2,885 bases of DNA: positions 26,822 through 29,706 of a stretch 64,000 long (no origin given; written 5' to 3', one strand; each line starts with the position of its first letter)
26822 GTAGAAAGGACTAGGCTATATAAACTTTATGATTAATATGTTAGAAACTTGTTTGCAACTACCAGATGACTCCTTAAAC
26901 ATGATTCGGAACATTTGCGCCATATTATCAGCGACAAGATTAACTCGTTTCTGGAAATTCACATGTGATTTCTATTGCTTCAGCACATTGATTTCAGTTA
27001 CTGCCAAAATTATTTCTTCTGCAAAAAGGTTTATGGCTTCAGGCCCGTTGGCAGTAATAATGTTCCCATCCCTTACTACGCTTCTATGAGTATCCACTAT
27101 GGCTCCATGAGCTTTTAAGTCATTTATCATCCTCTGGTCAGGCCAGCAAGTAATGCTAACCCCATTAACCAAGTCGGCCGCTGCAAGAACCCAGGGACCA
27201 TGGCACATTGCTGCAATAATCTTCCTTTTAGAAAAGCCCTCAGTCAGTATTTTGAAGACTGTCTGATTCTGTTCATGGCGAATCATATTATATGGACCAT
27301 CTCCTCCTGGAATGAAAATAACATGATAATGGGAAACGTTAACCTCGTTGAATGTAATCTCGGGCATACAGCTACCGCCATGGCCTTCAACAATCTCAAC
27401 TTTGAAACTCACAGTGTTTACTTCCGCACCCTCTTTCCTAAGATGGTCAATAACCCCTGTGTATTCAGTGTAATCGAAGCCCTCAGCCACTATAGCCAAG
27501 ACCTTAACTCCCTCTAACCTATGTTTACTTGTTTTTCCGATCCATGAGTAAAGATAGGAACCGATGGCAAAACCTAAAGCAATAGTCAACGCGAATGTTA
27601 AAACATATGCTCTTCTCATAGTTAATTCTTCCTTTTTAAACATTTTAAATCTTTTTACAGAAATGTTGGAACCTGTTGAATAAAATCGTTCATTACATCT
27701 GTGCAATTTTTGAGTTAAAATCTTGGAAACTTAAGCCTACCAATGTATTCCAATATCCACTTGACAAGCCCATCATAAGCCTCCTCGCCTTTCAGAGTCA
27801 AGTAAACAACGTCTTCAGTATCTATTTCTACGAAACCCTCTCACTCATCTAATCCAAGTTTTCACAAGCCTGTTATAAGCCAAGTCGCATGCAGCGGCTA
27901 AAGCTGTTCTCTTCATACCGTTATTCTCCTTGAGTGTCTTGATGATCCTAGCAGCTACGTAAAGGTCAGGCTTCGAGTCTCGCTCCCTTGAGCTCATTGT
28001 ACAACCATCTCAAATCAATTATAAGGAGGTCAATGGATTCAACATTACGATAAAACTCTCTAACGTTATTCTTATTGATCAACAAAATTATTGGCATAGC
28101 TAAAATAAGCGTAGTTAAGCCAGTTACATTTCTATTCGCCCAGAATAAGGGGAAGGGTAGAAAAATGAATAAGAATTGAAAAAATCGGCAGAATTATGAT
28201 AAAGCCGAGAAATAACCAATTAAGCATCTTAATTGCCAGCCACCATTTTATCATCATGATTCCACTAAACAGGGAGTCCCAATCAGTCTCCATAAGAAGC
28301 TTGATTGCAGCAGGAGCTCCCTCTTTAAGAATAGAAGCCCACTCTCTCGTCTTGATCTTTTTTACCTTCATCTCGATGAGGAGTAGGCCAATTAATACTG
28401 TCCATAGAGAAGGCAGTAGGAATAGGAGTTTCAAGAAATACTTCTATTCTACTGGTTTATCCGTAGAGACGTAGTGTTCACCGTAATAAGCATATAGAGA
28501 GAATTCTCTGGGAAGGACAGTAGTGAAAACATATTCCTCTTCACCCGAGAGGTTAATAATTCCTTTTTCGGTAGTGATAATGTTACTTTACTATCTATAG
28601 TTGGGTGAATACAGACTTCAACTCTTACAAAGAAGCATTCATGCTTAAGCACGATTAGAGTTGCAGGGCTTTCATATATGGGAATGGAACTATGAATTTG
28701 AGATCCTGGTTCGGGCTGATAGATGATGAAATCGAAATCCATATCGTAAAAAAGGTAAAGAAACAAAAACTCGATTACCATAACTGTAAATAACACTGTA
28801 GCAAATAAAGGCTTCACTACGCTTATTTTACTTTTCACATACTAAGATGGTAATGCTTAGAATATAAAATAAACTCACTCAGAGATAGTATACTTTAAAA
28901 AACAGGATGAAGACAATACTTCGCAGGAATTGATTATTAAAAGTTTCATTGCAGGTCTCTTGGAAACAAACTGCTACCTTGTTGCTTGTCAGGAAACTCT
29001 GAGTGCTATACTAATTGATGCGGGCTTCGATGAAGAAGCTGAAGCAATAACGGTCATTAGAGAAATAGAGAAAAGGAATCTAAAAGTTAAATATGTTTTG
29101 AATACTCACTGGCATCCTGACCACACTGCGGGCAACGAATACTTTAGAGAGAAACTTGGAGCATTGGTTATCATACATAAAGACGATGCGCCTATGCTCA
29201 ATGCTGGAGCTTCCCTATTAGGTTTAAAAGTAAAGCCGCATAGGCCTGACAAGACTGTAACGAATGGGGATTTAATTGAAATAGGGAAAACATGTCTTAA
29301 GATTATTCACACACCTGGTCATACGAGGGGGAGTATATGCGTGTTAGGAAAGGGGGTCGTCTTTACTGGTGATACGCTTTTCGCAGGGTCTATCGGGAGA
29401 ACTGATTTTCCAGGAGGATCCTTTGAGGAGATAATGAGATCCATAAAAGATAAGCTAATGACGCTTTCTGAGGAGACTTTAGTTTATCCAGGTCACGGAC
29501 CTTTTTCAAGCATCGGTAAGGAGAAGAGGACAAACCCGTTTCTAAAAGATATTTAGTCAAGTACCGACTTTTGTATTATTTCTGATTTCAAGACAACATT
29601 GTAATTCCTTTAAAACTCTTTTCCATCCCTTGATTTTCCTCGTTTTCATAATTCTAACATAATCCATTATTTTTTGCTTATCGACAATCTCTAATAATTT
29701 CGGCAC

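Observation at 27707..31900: Accessory islet with decayed genes, an AbiEi/AbiEii-like pair in inverted order, an MBL hydrolase and a radical SAM enzyme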

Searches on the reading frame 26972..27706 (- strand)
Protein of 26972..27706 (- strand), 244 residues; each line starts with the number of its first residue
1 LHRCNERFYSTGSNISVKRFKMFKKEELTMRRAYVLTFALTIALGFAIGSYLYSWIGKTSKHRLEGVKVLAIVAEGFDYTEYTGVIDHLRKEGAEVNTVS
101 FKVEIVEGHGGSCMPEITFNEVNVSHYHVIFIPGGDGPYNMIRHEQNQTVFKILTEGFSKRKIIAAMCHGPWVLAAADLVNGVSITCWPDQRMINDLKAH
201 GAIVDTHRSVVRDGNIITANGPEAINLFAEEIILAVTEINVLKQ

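Call 6: search_protein_families(library=pfam, proteins=[window:26972-27706:-], max_evalue=0.1)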
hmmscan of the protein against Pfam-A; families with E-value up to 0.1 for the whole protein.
window:26972-27706:- (244 aa): 4 families
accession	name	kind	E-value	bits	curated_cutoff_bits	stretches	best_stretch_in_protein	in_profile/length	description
PF01965.30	DJ-1_PfpI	-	1.7e-34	119.4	26.6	1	68-233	2-163/165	DJ-1/PfpI family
PF17124.11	ThiJ_like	-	4.5e-05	23.8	30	1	123-187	81-151/186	ThiJ/PfpI family-like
PF25466.1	MPK1_gelsolin_C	-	0.057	14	27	0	17-64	5-51/105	MPK1 gelsolin domain C-terminal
PF07685.20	GATase_3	-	0.069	13.2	27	0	111-171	24-85/196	CobB/CobQ-like glutamine amidotransferase domain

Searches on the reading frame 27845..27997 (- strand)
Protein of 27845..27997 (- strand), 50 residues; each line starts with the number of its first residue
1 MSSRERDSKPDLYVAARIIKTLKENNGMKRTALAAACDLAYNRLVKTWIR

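Call 6: search_protein_families(library=pfam, proteins=[window:27845-27997:-], max_evalue=0.1)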
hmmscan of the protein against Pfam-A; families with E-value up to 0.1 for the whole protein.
window:27845-27997:- (50 aa): 0 families

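Call 7: search_protein_families(library=ncbifam, proteins=[window:27845-27997:-], max_evalue=0.1)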
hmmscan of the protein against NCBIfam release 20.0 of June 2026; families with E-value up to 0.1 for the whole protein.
window:27845-27997:- (50 aa): 0 families

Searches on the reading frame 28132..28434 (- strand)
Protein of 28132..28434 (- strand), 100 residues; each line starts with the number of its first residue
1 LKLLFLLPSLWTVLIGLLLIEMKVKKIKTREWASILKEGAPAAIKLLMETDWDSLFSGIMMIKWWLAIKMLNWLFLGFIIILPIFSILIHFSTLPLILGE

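Call 4: search_protein_families(library=padloc, proteins=[window:28132-28434:-], max_evalue=0.1)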
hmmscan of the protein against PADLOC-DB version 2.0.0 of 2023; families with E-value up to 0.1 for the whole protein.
window:28132-28434:- (100 aa): 0 families

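Call 6: search_protein_families(library=pfam, proteins=[window:28132-28434:-], max_evalue=0.1)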
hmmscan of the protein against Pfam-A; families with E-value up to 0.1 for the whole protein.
window:28132-28434:- (100 aa): 1 family
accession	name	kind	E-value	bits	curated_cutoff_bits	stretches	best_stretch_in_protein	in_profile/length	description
PF09843.14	DUF2070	-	0.019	13.8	30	1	2-90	6-96/561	Predicted membrane protein (DUF2070)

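Call 7: search_protein_families(library=ncbifam, proteins=[window:28132-28434:-], max_evalue=0.1)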
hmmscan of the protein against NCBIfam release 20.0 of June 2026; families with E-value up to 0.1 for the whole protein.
window:28132-28434:- (100 aa): 0 families

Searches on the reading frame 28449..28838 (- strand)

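Call 4: search_protein_families(library=padloc, proteins=[window:28449-28838:-], max_evalue=0.1)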
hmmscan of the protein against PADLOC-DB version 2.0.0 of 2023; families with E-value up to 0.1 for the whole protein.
window:28449-28838:- (129 aa): 0 families

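Call 6: search_protein_families(library=pfam, proteins=[window:28449-28838:-], max_evalue=0.1)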
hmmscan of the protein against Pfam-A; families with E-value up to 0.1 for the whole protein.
window:28449-28838:- (129 aa): 0 families

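Call 7: search_protein_families(library=ncbifam, proteins=[window:28449-28838:-], max_evalue=0.1)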
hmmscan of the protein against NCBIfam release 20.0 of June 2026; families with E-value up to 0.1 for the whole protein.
window:28449-28838:- (129 aa): 1 family
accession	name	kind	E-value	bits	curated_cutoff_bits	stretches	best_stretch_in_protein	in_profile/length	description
NF010262.0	PRK13708.1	equivalog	0.061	13.6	147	0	69-125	16-71/101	type II toxin-antitoxin system toxin CcdB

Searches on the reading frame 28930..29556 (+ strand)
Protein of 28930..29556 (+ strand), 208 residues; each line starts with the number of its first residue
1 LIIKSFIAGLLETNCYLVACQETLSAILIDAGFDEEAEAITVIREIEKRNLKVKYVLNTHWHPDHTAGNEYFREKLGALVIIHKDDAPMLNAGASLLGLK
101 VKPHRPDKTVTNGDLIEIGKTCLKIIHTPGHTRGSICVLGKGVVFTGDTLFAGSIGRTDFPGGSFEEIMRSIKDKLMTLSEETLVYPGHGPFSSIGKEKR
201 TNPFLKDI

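Call 4: search_protein_families(library=padloc, proteins=[window:28930-29556:+], max_evalue=0.1)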
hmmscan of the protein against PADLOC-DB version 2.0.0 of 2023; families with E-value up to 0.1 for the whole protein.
window:28930-29556:+ (208 aa): 3 families
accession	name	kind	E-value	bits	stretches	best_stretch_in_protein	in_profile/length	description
PDLC03854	LmuA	-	0.00011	19.5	1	13-70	13-74/345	-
PDLC03805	RTasMBL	-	0.0046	14.2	1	13-72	11-67/322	DRT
PDLC04676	PDC-M48B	-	0.027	11.3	1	23-71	30-79/357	-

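Call 6: search_protein_families(library=pfam, proteins=[window:28930-29556:+], max_evalue=0.1)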
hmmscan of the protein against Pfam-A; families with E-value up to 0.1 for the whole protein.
window:28930-29556:+ (208 aa): 3 families
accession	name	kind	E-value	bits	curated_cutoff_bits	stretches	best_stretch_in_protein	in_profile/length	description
PF00753.33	Lactamase_B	-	3.6e-36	125.4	22.7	1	9-189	2-196/196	Metallo-beta-lactamase superfamily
PF12706.13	Lactamase_B_2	-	3e-06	27.4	27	1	27-131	3-116/200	Beta-lactamase superfamily domain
PF19583.5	ODP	-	4.8e-05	23.8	27.2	1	12-155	2-141/194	ODP family beta lactamase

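Call 7: search_protein_families(library=ncbifam, proteins=[window:28930-29556:+], max_evalue=0.1)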
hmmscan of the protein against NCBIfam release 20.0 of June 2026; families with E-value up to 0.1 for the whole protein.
window:28930-29556:+ (208 aa): 70 families (the best 25 are shown)
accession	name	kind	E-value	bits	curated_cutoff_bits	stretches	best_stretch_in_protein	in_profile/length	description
TIGR03413.1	GSH_gloB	equivalog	2.5e-28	99.1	200.8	1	15-189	12-164/248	hydroxyacylglutathione hydrolase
NF012229.1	bla_class_B_core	domain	8.1e-26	90.9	100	1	22-138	22-136/139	metallo-beta-lactamase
NF040641.1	bifunc_ST_SDO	equivalog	1.8e-23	83.1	625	1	16-190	157-343/423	bifunctional sulfur transferase/dioxygenase Blh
NF033105.1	bla_subclass_B3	equivalog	1.4e-20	73.6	240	1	12-136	22-151/257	subclass B3 metallo-beta-lactamase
NF007597.0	PRK10241.1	equivalog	6.7e-17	61.6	421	1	14-189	12-165/251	hydroxyacylglutathione hydrolase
TIGR04558.1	SoxH_rel_PQQ_1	hypoth_equivalog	9.2e-15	54.5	300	1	24-194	43-218/285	quinoprotein relay system zinc metallohydrolase 1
TIGR04559.1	SoxH_rel_PQQ_2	hypoth_equivalog_domain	9.8e-15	54.7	280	1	27-194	42-217/283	quinoprotein relay system zinc metallohydrolase 2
NF041804.1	MBL_fold_SolJ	exception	4.3e-14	52.2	350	1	11-190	16-179/224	solanimycin biosynthesis MBL-fold hydrolase SolJ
NF053820.1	MBLfold_Strvi7410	exception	5.4e-13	49.1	525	2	24-90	33-102/343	Strvi_7410 family MBL fold metallo-hydrolase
NF012101.1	blaGOB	exception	1e-12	48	560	1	10-138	49-182/290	GOB family subclass B3 metallo-beta-lactamase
NF000459.2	blaSPG-1_fam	exception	4.3e-12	45.7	550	1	14-153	52-197/285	SPG-1 family subclass B3 metallo-beta-lactamase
NF000405.1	HARLDQ_not_B3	exception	7.4e-12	45.4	350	1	25-137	50-168/267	HARLDQ motif MBL-fold protein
NF000457.2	blaPEDO-1_fam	exception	3e-11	43.3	550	1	6-141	45-185/286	PEDO-1 family subclass B3 metallo-beta-lactamase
NF012140.0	blaBJP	exception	3.6e-11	42.4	600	1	25-135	65-181/294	BJP family subclass B3 metallo-beta-lactamase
NF000458.2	blaPEDO-2_fam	exception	7.7e-11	41.9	550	1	9-138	48-182/285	PEDO-2 family subclass B3 metallo-beta-lactamase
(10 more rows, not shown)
